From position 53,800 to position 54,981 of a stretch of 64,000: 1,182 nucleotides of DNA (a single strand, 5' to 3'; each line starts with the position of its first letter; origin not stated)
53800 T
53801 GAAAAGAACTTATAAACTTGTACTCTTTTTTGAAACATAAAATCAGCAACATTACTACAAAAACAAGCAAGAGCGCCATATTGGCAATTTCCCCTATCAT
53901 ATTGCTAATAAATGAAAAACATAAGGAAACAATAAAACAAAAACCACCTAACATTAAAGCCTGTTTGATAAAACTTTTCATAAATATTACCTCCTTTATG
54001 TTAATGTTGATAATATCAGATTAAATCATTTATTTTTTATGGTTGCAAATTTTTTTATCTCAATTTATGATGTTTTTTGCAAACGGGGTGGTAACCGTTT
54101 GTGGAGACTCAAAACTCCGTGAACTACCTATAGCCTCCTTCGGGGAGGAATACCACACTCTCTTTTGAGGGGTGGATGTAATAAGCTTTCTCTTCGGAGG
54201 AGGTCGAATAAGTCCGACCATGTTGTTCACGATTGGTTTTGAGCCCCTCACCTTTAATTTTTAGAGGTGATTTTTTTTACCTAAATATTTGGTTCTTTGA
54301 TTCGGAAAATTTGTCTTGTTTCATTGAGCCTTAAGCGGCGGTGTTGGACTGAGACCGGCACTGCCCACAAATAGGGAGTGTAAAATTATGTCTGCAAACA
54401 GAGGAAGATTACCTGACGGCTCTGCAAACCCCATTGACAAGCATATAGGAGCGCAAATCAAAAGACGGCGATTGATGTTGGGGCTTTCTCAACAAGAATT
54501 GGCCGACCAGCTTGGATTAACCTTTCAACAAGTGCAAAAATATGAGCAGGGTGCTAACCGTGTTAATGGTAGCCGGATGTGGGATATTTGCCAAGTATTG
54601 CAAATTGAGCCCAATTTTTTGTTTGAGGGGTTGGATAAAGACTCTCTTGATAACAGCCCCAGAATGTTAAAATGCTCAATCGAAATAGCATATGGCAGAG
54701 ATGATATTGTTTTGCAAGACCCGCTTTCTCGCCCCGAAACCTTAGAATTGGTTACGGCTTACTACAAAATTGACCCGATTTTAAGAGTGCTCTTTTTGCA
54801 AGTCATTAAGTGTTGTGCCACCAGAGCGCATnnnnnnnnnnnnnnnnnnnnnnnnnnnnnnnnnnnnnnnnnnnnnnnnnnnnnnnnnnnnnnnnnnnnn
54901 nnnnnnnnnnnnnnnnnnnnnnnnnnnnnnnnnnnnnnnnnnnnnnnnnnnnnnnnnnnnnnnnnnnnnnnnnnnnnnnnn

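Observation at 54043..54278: A promoter-to-terminator unit of ~200 nt with no ORF and extensive secondary structure is a candidate small RNA gene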

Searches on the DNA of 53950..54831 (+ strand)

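Call 5: search_rna_families(source=window, start=53950, end=54420, threshold=evalue, max_evalue=10, show_alignments=5)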
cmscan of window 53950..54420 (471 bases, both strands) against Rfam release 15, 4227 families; matches with E-value up to 10: 7.
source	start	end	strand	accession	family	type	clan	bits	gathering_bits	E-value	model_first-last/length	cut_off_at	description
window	54188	54279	+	RF00515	PyrR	Cis-reg;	-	22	54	0.95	1-115/115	no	PyrR binding site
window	54010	54278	+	RF00022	GcvB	Gene;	-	18.9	42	0.057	1-204/204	no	GcvB RNA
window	54246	54298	+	RF00078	MicA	Gene; sRNA;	-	15.9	41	7.6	21-75/75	no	MicA sRNA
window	54062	54116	+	RF01162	sn668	Gene; snRNA; snoRNA; CD-box;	-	15.5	40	3.3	1-65/65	no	Small nucleolar RNA sn668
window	54138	54203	+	RF00087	SNORD26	Gene; snRNA; snoRNA; CD-box;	CL00050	15.4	44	2.4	1-76/76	no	Small nucleolar RNA SNORD26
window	54213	54278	+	RF02837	anti-hemB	Gene; sRNA;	-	13.3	49.5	2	1-81/81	no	Burkholderia RNA 7 (anti-hemB)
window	53999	54156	+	RF01295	SCARNA7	Gene; snRNA; snoRNA; scaRNA;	-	9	65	4.5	1-330/330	no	Small Cajal body-specific RNA 7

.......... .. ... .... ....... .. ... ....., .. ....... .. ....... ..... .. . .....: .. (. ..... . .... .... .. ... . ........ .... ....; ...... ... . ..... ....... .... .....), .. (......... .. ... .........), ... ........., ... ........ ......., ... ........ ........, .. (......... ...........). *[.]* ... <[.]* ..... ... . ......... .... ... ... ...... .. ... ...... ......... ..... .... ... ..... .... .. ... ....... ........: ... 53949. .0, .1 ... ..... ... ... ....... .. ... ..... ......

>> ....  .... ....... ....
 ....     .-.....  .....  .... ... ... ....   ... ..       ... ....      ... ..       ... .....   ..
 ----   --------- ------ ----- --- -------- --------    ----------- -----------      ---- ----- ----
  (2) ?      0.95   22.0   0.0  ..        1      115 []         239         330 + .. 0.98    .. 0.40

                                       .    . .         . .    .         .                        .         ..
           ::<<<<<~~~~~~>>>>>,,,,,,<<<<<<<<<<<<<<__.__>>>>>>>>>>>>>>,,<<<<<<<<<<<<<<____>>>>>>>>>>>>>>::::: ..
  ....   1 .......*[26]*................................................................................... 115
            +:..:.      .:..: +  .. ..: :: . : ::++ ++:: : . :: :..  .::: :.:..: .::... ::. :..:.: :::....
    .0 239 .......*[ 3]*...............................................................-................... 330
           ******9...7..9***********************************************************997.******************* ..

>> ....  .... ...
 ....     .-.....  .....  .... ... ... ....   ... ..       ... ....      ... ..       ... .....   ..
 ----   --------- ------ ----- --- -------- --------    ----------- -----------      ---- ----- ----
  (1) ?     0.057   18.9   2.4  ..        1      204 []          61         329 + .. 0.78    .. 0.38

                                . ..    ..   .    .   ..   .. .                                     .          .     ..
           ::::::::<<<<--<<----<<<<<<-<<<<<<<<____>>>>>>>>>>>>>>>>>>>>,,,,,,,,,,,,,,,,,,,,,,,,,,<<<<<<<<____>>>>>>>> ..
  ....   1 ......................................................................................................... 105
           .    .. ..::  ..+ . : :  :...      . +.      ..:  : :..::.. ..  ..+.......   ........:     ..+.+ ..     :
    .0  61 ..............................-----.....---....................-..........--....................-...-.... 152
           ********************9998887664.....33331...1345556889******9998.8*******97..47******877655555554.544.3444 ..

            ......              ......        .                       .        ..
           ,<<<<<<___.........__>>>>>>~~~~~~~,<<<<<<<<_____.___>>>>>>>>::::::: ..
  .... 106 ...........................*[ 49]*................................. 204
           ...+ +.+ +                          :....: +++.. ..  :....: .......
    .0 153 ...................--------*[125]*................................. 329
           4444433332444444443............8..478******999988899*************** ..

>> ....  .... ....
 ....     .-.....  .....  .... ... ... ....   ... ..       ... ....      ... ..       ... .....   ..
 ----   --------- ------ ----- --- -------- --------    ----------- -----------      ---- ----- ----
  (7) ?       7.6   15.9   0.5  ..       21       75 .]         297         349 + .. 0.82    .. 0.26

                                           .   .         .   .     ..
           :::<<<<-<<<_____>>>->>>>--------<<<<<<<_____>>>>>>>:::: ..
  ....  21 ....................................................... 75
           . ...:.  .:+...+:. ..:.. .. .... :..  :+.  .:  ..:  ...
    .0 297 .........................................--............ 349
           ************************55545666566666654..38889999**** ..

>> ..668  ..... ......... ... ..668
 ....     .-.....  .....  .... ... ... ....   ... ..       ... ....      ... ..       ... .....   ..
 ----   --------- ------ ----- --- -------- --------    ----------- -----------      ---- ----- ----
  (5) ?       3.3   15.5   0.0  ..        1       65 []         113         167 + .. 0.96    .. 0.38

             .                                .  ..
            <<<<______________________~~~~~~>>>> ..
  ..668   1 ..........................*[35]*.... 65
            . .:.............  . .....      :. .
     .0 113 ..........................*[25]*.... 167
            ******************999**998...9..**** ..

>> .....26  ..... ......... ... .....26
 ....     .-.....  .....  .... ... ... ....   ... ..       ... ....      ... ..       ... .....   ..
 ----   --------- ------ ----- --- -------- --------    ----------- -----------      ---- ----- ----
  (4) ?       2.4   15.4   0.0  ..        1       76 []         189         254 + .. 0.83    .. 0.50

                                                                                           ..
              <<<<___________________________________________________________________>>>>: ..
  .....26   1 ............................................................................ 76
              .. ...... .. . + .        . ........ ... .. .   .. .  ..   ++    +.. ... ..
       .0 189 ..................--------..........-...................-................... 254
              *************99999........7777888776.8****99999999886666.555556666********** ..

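Call 39: search_rna_families(sources=[L002, L045, L047, L058, L001], threshold=gathering, show_alignments=3)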
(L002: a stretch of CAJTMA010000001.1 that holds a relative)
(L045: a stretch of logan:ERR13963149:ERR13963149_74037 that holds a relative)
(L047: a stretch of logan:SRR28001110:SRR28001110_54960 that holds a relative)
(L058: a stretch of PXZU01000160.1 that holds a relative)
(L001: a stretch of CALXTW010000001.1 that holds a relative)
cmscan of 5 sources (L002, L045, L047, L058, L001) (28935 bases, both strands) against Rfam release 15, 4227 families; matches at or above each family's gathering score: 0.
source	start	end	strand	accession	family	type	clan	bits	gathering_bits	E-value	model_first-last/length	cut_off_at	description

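Call 40: search_rna_families(source=L045, start=1900, end=2520, threshold=evalue, max_evalue=5, show_alignments=3)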
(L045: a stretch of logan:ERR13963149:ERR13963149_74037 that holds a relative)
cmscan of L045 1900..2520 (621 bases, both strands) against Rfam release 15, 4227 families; matches with E-value up to 5: 5.
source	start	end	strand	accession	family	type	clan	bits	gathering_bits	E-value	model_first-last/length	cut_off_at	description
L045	2158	2274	+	RF03025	RT-4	Gene; sRNA;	-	25.8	73.5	0.031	1-118/118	no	RT-4 RNA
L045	2048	2138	+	RF02221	sRNA-Xcc1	Gene; sRNA;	-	23.5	53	0.12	1-87/87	no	sRNA-Xcc1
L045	2214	2237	-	RF01338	CRISPR-DR25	Gene; CRISPR;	CL00014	17.6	36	1.4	1-25/25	no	CRISPR RNA direct repeat element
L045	2003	2043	-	RF04309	HCV_J7880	Cis-reg;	-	13.7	90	3.3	1-123/123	no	Hepatitis C virus J7880 RNA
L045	2156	2227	+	RF02350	psRNA6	Gene; sRNA;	-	12.2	60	0.52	1-333/333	no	Nitrosomonas sRNA psRNA6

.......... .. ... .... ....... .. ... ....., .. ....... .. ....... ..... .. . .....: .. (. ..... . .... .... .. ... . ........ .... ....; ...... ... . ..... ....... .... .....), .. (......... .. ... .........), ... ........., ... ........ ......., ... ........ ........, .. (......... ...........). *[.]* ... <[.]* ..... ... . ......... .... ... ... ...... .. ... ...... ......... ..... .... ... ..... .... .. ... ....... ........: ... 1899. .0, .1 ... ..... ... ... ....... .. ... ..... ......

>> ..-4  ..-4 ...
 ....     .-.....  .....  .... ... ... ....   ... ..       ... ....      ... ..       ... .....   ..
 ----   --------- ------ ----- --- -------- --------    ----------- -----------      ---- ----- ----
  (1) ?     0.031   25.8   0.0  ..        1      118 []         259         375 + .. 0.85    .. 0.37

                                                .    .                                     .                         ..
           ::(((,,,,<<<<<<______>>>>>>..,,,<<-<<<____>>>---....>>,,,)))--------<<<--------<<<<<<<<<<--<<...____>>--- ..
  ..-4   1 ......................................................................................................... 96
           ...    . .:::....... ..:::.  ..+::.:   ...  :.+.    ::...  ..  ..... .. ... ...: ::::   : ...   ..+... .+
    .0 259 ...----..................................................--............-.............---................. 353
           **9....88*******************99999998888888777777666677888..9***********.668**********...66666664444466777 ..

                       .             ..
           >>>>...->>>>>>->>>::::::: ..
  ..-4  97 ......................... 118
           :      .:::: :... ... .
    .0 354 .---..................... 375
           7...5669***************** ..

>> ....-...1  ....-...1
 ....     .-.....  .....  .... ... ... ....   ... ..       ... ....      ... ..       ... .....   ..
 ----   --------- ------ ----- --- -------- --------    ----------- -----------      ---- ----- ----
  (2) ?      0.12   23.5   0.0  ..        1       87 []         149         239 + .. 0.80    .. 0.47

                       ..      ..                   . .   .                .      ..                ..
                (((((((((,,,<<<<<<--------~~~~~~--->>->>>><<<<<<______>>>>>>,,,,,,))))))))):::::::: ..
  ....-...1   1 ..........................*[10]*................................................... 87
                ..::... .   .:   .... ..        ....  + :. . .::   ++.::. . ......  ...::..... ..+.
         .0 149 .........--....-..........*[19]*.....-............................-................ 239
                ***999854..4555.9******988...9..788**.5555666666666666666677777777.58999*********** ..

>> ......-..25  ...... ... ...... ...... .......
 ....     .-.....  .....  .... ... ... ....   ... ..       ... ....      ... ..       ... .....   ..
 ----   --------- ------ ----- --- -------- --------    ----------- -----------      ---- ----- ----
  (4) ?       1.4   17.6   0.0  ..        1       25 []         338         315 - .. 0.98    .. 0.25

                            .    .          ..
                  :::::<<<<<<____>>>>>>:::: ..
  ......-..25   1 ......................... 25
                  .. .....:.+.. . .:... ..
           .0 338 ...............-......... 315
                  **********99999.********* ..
